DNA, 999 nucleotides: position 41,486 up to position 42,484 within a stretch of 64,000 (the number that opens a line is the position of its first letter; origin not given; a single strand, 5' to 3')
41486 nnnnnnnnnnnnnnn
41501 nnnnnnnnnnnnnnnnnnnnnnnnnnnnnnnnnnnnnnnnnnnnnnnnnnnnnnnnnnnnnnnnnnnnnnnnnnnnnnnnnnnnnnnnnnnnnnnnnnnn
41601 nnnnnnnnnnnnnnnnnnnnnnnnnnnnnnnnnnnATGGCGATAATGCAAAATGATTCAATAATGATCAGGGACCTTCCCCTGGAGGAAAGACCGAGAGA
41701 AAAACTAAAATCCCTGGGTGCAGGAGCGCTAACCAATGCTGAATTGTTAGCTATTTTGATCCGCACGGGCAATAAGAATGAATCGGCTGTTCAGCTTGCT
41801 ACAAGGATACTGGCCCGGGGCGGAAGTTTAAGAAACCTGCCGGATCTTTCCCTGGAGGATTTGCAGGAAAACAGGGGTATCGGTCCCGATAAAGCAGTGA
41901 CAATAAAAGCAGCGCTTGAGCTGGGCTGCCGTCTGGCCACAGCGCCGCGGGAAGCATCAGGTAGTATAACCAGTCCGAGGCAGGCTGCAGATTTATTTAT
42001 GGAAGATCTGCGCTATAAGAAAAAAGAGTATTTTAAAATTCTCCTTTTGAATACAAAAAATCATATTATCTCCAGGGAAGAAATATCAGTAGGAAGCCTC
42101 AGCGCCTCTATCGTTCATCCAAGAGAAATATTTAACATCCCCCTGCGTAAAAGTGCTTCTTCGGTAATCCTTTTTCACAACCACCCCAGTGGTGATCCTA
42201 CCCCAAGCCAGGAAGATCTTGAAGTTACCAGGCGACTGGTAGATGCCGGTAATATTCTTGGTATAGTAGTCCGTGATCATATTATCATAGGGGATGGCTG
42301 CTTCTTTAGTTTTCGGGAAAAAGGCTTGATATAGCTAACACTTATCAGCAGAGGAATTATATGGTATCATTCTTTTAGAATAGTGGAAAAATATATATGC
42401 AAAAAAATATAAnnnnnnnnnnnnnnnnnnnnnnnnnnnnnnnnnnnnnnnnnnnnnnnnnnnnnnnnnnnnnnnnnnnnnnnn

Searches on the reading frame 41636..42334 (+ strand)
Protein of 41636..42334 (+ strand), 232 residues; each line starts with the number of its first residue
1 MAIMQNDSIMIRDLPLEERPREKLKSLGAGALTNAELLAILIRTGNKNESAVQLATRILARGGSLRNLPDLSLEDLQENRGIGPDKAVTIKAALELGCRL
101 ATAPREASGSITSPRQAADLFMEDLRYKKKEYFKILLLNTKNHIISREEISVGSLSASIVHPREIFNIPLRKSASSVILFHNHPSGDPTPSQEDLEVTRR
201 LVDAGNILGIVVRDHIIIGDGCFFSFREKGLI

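Call 4: search_protein_families(library=pfam, proteins=[window:41636-42334:+])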
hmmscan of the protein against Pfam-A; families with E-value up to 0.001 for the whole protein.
window:41636-42334:+ (232 aa): 3 families
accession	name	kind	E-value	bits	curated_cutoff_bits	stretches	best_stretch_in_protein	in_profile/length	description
PF04002.20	RadC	-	3.5e-46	156.5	22.1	1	111-231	1-121/121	RadC-like JAB domain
PF20582.4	UPF0758_N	-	2.1e-27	95.4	27.1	1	11-88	1-77/77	UPF0758 N-terminal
PF14464.11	Prok-JAB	-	0.0003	21.1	25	1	104-210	17-99/114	Prokaryotic homologs of the JAB domain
